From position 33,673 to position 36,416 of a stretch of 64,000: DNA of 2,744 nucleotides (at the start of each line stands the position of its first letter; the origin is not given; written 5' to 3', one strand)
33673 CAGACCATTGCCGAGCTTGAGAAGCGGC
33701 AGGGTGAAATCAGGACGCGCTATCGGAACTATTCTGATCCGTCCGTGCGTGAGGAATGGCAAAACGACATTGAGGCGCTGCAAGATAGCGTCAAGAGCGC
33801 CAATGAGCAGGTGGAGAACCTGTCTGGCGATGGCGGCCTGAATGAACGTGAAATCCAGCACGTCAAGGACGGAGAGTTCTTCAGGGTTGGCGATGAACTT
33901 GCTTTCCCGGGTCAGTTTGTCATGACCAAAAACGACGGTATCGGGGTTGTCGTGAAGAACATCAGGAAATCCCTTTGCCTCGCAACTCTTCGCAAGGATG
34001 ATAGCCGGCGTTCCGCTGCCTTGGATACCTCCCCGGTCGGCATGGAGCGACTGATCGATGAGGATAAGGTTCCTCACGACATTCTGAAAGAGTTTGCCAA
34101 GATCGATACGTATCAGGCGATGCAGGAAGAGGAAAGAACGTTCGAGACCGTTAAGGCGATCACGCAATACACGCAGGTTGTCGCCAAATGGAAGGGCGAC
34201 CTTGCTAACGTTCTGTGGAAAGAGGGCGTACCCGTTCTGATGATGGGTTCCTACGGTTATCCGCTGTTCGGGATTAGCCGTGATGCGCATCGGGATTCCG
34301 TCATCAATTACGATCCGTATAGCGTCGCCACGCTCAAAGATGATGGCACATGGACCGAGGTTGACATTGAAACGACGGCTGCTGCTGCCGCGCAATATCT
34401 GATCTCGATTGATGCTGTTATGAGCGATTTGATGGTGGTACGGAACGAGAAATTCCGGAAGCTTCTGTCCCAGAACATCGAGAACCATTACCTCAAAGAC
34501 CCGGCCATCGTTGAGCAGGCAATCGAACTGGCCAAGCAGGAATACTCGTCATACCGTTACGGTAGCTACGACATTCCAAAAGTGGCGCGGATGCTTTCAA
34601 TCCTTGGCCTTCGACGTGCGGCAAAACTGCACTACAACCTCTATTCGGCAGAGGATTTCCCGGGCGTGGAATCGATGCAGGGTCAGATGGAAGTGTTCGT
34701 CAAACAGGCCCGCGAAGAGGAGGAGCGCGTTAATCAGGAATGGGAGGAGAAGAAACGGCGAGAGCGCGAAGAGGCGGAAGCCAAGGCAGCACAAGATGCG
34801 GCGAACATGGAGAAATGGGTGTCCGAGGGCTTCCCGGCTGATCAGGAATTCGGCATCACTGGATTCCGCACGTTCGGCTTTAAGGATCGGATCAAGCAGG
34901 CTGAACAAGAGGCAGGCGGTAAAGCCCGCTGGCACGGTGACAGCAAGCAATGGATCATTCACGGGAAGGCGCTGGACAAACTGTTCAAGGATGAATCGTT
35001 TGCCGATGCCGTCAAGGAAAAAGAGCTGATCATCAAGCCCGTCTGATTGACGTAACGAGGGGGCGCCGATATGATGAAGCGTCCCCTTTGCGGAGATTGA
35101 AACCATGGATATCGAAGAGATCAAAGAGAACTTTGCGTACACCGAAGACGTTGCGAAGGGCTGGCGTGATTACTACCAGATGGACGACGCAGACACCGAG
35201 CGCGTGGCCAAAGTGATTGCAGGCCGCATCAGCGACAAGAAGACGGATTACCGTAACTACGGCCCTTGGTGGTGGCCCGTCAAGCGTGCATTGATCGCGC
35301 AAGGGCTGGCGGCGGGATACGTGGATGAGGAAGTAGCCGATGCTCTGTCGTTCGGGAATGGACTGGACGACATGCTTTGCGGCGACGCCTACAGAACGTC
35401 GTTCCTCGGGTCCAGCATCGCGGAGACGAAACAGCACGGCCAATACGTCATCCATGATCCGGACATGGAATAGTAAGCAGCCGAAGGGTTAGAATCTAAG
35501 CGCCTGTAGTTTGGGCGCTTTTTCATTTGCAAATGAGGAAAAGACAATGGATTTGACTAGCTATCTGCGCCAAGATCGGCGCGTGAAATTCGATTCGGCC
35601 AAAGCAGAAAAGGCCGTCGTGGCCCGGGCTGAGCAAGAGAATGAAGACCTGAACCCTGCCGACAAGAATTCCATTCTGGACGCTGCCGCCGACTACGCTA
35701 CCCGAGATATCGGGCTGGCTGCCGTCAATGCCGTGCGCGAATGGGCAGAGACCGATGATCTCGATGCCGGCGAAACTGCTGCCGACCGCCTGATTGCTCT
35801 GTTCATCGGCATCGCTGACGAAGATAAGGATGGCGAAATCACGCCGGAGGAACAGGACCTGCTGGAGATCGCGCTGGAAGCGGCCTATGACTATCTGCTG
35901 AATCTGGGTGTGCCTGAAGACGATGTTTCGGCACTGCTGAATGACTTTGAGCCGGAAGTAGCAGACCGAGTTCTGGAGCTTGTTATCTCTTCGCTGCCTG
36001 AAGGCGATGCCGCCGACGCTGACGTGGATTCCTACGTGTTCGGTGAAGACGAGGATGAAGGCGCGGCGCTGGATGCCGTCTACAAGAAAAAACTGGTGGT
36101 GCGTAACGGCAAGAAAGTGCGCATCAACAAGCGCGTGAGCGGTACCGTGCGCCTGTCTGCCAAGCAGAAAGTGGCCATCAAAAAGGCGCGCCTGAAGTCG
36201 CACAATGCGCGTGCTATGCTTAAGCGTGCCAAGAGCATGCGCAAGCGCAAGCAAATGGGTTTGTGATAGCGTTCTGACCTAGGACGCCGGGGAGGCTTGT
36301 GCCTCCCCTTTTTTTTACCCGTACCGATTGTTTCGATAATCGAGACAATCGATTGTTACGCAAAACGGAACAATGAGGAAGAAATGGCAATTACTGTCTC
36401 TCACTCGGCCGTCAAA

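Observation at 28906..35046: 2046-aa methyltransferase + SNF2-helicase polyvalent protein placed between terminase and virion genes (Dar-like candidate)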

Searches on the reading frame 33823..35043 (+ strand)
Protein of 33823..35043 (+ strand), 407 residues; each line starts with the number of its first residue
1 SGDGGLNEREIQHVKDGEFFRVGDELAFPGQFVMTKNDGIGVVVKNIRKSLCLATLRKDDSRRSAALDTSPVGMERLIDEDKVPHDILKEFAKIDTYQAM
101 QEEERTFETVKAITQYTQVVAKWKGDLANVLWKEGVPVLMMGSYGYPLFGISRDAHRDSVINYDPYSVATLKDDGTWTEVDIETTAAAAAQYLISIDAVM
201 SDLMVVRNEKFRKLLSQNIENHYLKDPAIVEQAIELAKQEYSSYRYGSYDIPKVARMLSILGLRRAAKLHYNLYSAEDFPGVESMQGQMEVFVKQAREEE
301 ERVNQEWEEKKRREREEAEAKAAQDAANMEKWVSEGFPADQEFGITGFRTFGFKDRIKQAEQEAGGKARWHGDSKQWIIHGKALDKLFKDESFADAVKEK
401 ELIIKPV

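Call 58: predict_structure(protein=window:33823-35043:+)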
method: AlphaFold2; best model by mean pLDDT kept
length: 407 residues; sequences in the alignment: 1
mean_pLDDT: 49.3   pTM: 0.32
mean pLDDT of the five models: 49.3, 46.8, 45.6, 43.7, 43.4
residues with pLDDT >= 90: 37; 70-90: 69; 50-70: 6; < 50: 295
segments of 3 or more residues with pLDDT < 50: 1-293
pLDDT, mean of each block of 10 residues (from residue 1): 32 34 31 33 33 33 29 29 34 34 37 39 43 36 31 30 34 40 43 33 33 46 44 42 33 35 35 35 40 52 81 81 79 87 87 90 90 89 92 88 89
secondary structure, 60 per line:
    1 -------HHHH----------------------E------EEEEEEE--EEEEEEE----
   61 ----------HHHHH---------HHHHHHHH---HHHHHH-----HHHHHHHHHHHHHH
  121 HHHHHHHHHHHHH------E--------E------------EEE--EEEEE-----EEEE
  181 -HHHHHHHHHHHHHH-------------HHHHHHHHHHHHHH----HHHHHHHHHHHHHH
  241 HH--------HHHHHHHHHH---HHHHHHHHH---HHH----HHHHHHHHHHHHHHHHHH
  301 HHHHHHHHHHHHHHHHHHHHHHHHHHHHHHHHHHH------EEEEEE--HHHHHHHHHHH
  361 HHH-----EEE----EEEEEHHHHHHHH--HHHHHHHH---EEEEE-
elements in order: H8-11 E41-47 E50-56 H71-75 H85-92 H96-101 H107-133 E162-164 E167-171 E177-180 H182-195 H209-222 H227-242 H251-260 H264-272 H283-335 E342-347 H350-363 E369-371 E376-380 H381-388 H391-398 E402-406
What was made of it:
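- Tried and rejected: A single-sequence AF2 model of aa 1640-2046 was unusable except for the last ~110 residues (pLDDT 49, call 58).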

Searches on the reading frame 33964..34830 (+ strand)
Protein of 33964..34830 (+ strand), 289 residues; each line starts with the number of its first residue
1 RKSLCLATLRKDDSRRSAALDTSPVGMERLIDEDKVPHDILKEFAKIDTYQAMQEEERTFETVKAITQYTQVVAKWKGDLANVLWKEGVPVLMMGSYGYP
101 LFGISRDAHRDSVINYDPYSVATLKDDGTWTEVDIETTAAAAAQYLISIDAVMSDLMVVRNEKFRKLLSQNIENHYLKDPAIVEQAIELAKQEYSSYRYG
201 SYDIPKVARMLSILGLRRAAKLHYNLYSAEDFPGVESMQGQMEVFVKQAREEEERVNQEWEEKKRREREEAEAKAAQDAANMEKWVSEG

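Call 59: search_protein_representatives(protein=window:33964-34830:+)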
Query: 289 residues. Proteins with E-value up to 0.001 (for the whole library): 1; up to 1e-10: 1; up to 1e-30: 1. The best 1 are listed.
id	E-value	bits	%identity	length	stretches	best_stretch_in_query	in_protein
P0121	5.2e-154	527.8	83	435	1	1-289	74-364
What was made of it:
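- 33964..34830 (+): Lineage-specific orphan segment (aa 1687-1975). An exhaustive phmmer search of 1.84 billion representatives found one hit, an 83%-identical fragment (call 59).
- Tried and rejected: An exhaustive HMMER search found only one same-clade fragment (call 59).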

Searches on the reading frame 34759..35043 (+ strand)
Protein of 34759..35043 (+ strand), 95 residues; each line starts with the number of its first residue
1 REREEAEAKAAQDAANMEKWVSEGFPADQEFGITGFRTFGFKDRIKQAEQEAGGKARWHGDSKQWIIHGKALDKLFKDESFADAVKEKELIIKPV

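Call 63: search_protein_families(library=pfam, alignment_id=A1, max_evalue=1)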
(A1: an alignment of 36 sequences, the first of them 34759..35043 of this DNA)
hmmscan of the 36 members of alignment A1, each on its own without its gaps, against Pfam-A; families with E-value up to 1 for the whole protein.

A. member 1, window:34759-35043:+ (95 aa): 0 families

B. families by the number of members that match (of 36 scanned): 8 families
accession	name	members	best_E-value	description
PF04864.19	Alliinase_C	2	0.017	Allinase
PF06174.16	DUF987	2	0.073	Protein of unknown function (DUF987)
PF08968.15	DUF1885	1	0.0084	Domain of unknown function (DUF1885)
PF10042.14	DUF2278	1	0.025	Uncharacterized conserved protein (DUF2278)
PF12048.14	DUF3530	1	0.058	Protein of unknown function (DUF3530)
PF06627.17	DUF1153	1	0.061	Protein of unknown function (DUF1153)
PF17588.7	DUF5486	1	0.064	Family of unknown function (DUF5486)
PF11550.13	IglC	1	0.12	Intracellular growth locus C protein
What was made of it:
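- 34831..35043 (+): Conserved small C-terminal alpha/beta domain (aa ~1976-2046); function unknown. No Pfam hit (call 63).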

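Call 65: predict_structure(alignment_id=A1)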
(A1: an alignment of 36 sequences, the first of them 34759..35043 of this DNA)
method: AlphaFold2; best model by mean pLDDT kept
length: 95 residues; sequences in the alignment: 36
mean_pLDDT: 93.4   pTM: 0.77
mean pLDDT of the five models: 93.4, 91.8, 89.7, 89.3, 89.0
residues with pLDDT >= 90: 74; 70-90: 21; 50-70: 0; < 50: 0
segments of 3 or more residues with pLDDT < 50: none
pLDDT, mean of each block of 10 residues (from residue 1): 86 88 94 93 97 96 96 95 94 94
secondary structure, 60 per line:
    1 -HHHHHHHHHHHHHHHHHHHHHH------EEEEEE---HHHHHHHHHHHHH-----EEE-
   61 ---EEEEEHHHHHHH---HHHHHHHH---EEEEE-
elements in order: H2-23 E30-35 H39-51 E57-59 E64-68 H69-75 H79-86 E90-94
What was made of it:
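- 34831..35043 (+): AF2 model pLDDT 93.4, helix followed by beta-alpha-beta-beta-alpha-alpha-beta (call 65).
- Tried and rejected: The conserved C-terminal domain modelled well with an alignment (pLDDT 93, call 65).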

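Call 68: fold_search(model_id=the predicted structure, library=pdb)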
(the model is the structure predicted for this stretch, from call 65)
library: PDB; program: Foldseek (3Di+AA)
matches with E <= 10: 508; with E <= 0.001: 0
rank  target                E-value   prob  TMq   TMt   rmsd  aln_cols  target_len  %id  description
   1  2wbm_A                1.2e-01  0.33  0.32  0.16   5.1        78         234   17  Crystal structure of mthSBDS, the homologue of the Shwachman-Bodian- Diamond syndrome protein in the euriarchaeon Meth (released 2009-06-02)
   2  9ghc_W                1.5e-01  0.47  0.36  0.08   6.2        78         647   18  Pre-release fusidic acid-locked Escherichia coli 70S ribosome with Staphylococus aureus EF-G and FusB (FusB-EF-G-70S) (released 2025-03-26)
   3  6fsw                  1.6e-01  0.33  0.33  0.18   5.2        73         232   20  Structure of Archaeoglobus fulgidus SBDS protein at 1.9 Angstrom (released 2018-03-21)
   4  6n0i_A                1.7e-01  0.47  0.38  0.07   6.1        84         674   18  2.60 Angstrom Resolution Crystal Structure of Elongation Factor G 2 from Pseudomonas putida. (released 2018-11-14)
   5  7ug7_EF               2.2e-01  0.35  0.34  0.07   6.0        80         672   16  70S ribosome complex in an intermediate state of translocation bound to EF-G(GDP) stalled by Argyrin B (released 2022-05-18)
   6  3dxs                  2.4e-01  0.35  0.32  0.38   6.2        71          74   11  Crystal structure of a copper binding domain from HMA7, a P-type ATPase (released 2009-08-11)
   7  8q87_A                2.7e-01  0.15  0.26  0.06   7.4        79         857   10  Structure of the G. gallus 80S rotated ribosome in complex with eEF2 and SERBP1 (released 2024-08-28)
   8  1vk8_C                3.5e-01  0.28  0.35  0.35   5.2        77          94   10  CRYSTAL STRUCTURE OF A PUTATIVE THIAMINE BIOSYNTHESIS/SALVAGE PROTEIN (TM0486) FROM THERMOTOGA MARITIMA AT 1.80 A RESO (released 2004-05-18)
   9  4lvn_P                3.8e-01  0.35  0.37  0.41   5.2        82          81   11  Crystal structure of PfSUB1-prodomain-NIMP.M7 Fab complex (released 2014-05-07)
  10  1jww_MODEL_1_A        4.0e-01  0.33  0.35  0.39   5.3        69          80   16  NMR characterization of the N-terminal domain of a potential copper-translocating P-type ATPase from Bacillus  (released 2002-04-10)
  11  8p2g_E                4.0e-01  0.28  0.33  0.07   5.9        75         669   16  Staphylococcus aureus 70S ribosome with elongation factor G locked with fusidic acid cyclopentane with a tRNA in pe/E  (released 2024-05-01)
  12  1vk8_A                4.0e-01  0.25  0.35  0.35   5.2        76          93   10  CRYSTAL STRUCTURE OF A PUTATIVE THIAMINE BIOSYNTHESIS/SALVAGE PROTEIN (TM0486) FROM THERMOTOGA MARITIMA AT 1.80 A RESO (released 2004-05-18)
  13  7a8w_BBB              4.3e-01  0.30  0.36  0.43   5.4        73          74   14  Complex of rice blast (Magnaporthe oryzae) effector protein AVR-PikC with an engineered HMA domain of Pikp-1 from ri (released 2021-03-17)
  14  6wxp_F                4.3e-01  0.30  0.41  0.30  10.1        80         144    9  De novo TIM barrel-ferredoxin fold fusion homodimer with 4-glutamate centre TFD-EE (released 2020-11-25)
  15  1p9q                  4.3e-01  0.18  0.32  0.17   5.5        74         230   18  Structure of a hypothetical protein AF0491 from Archaeoglobus fulgidus (released 2004-06-08)
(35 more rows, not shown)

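Call 69: fold_search(model_id=the predicted structure, library=viral)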
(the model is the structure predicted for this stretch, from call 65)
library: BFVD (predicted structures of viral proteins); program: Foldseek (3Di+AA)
matches with E <= 10: 360; with E <= 0.001: 0
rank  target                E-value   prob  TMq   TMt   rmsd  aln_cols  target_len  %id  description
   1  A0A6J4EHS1            8.1e-02  0.57  0.37  0.38   7.5        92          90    8  (no name in the UniProt tables at hand)
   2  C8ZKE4                1.8e-01  0.47  0.40  0.45   4.8        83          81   12  Uncharacterized protein [Pseudomonas phage LUZ7]
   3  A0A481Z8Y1            2.1e-01  0.57  0.45  0.09   6.1        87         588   13  DEK domain protein [Pithovirus LCPAC304]
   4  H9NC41                2.1e-01  0.33  0.38  0.43   6.8        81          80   17  (no name in the UniProt tables at hand)
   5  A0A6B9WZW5            2.2e-01  0.28  0.29  0.16   7.4        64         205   14  Phage protein [Escherichia phage isim]
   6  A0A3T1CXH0            2.9e-01  0.28  0.31  0.23  11.7        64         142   20  Uncharacterized protein [Acanthamoeba castellanii medusavirus J1]
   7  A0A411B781            3.3e-01  0.47  0.34  0.58   4.6        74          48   11  Uncharacterized protein [Enterococcus phage EfsSzw-1]
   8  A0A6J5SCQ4            3.5e-01  0.21  0.35  0.07   8.6        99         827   14  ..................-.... domain-containing protein [uncultured Caudovirales phage]
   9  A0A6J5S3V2            4.6e-01  0.44  0.40  0.13   5.0        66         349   24  Uncharacterized protein [uncultured Caudovirales phage]
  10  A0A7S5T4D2            4.6e-01  0.25  0.40  0.13   5.7        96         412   14  (no name in the UniProt tables at hand)
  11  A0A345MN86            4.9e-01  0.10  0.30  0.10  12.0       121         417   12  (no name in the UniProt tables at hand)
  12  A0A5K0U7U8            5.3e-01  0.12  0.32  0.21  14.1        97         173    5  Elongation factor 2 (Fragment) [Yasminevirus sp. GU-2018]
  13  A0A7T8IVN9            5.6e-01  0.16  0.31  0.16   7.8        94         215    7  Uncharacterized protein [Erwinia phage pEa_SNUABM_5]
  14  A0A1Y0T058            5.6e-01  0.12  0.29  0.25   6.3        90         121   13  Uncharacterized protein [Pseudomonas phage Noxifer]
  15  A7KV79                6.4e-01  0.44  0.38  0.07   3.6        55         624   24  (no name in the UniProt tables at hand)
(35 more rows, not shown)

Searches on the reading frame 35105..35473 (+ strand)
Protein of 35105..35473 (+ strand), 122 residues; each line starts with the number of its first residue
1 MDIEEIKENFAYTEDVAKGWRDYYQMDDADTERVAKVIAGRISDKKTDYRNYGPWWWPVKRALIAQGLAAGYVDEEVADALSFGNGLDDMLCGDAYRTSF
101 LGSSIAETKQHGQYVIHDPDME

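Call 10: search_protein_families(library=phrogs, proteins=[window:35105-35473:+], max_evalue=0.001)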
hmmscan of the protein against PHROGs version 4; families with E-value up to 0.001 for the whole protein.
window:35105-35473:+ (122 aa): 1 family
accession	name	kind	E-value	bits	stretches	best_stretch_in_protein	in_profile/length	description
phrog_1629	-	moron, auxiliary metabolic gene and host takeover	7.3e-13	49.7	1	3-111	3-112/138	Ulx-like anti-restriction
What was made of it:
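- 35105..35473 (+): ulx-like gene (122 aa), immediately downstream as in P1. phrog_1629 'Ulx-like anti-restriction' E 7.3e-13 (call 10).
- On P1-type Dar system (multi-component): 35105-35473 is phrog_1629 at 7.3e-13 (call 10).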

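Call 11: search_protein_families(library=pfam, proteins=[window:35105-35473:+], max_evalue=0.01)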
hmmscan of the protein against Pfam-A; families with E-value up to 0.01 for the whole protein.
window:35105-35473:+ (122 aa): 0 families

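Call 73: search_protein_families(library=padloc, proteins=[window:35105-35470:+], max_evalue=0.001)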
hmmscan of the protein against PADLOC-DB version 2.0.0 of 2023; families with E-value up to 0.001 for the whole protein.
window:35105-35470:+ (122 aa): 0 families

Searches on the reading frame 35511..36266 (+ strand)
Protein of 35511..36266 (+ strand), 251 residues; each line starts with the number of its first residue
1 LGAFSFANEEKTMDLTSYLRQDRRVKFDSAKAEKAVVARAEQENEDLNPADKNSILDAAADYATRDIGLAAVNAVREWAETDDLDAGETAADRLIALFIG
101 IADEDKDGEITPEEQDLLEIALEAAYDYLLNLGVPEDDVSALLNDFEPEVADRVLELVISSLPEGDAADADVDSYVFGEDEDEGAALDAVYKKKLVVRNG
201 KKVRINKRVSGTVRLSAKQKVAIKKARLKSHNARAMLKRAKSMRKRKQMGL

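Call 10: search_protein_families(library=phrogs, proteins=[window:35511-36266:+], max_evalue=0.001)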
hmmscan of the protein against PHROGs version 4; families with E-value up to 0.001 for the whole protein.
window:35511-36266:+ (251 aa): 1 family
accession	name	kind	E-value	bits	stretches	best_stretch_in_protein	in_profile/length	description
phrog_1053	-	unknown function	4e-58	198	1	32-251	23-230/230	-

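Call 11: search_protein_families(library=pfam, proteins=[window:35511-36266:+], max_evalue=0.01)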
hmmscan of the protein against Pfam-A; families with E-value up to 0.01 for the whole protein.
window:35511-36266:+ (251 aa): 0 families

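Call 73: search_protein_families(library=padloc, proteins=[window:35511-36263:+], max_evalue=0.001)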
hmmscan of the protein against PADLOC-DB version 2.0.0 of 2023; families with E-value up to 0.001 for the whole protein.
window:35511-36263:+ (251 aa): 0 families

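Call 80: search_dna_similar(query=window:35511-36263:+, collection=phages, mode=protein, max_rows=12)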
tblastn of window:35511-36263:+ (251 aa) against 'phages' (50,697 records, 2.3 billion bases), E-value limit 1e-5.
Records with a match: 22; places in all: 22; records where one place covers at least 80% of the query: 3.
Best place of each record, by identity: <60% 22.
By first word of the organism name: Escherichia 15; Salmonella 2; Enterobacteria 2; Xanthomonas 1; Punavirus 1; Acinetobacter 1.
By host as written in the record: Escherichia coli 7; - 5; Escherichia coli C600 2; Salmonella enterica subsp. enterica serovar Indiana J46 2; Escherichia sp. STEC O157 2; Xanthomonas campestris pv. campestris str. 8004 1; Escherichia coli strain MG1655 Z1 1; Escherichia coli MC1061 1; and 1 more.
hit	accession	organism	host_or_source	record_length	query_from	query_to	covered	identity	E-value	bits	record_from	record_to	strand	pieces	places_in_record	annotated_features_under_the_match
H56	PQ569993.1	Xanthomonas phage Rb1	Xanthomonas campestris pv. campestris ...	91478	42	251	84%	56.4%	3e-63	219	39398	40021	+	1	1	hypothetical protein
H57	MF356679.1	Escherichia phage D6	Escherichia coli C600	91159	42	251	84%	34.1%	8e-10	64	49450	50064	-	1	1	putative baseplate protein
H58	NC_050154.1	Escherichia phage D6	Escherichia coli C600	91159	42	251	84%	34.1%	8e-10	64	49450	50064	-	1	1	putative baseplate protein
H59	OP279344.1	Escherichia phage P1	Escherichia coli strain MG1655 Z1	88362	55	243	75%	36.5%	1e-7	58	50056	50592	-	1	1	hypothetical protein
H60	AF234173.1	Escherichia phage P1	-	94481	55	243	75%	36.5%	1e-7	58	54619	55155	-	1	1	21: gp21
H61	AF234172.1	Escherichia phage P1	-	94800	55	243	75%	36.5%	1e-7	58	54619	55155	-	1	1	21: gp21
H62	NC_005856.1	Escherichia phage P1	Escherichia coli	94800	55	243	75%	36.5%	1e-7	58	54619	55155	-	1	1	21: gp21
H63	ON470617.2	Escherichia phage vB_EcoM-813R1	Escherichia coli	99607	55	243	75%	34.6%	2e-7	57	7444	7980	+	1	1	tail protein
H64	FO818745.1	Escherichia phage RCS47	Escherichia coli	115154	55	243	75%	34.6%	2e-7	57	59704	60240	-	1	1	21: tail tube protein Gp21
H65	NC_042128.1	Escherichia phage RCS47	Escherichia coli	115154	55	243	75%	34.6%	2e-7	57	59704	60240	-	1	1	21: tail tube protein Gp21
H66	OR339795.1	Escherichia phage phi456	Escherichia coli MC1061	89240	55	243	75%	34.6%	2e-7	57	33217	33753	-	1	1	hypothetical protein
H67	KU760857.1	Salmonella phage SJ46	Salmonella enterica subsp. enterica ...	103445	55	243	75%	34.6%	3e-7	57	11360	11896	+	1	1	tail tube protein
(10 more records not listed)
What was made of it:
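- The strand and position place the gene in the late morphogenesis block, between the terminase and the tail tube genes (calls 10, 80).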
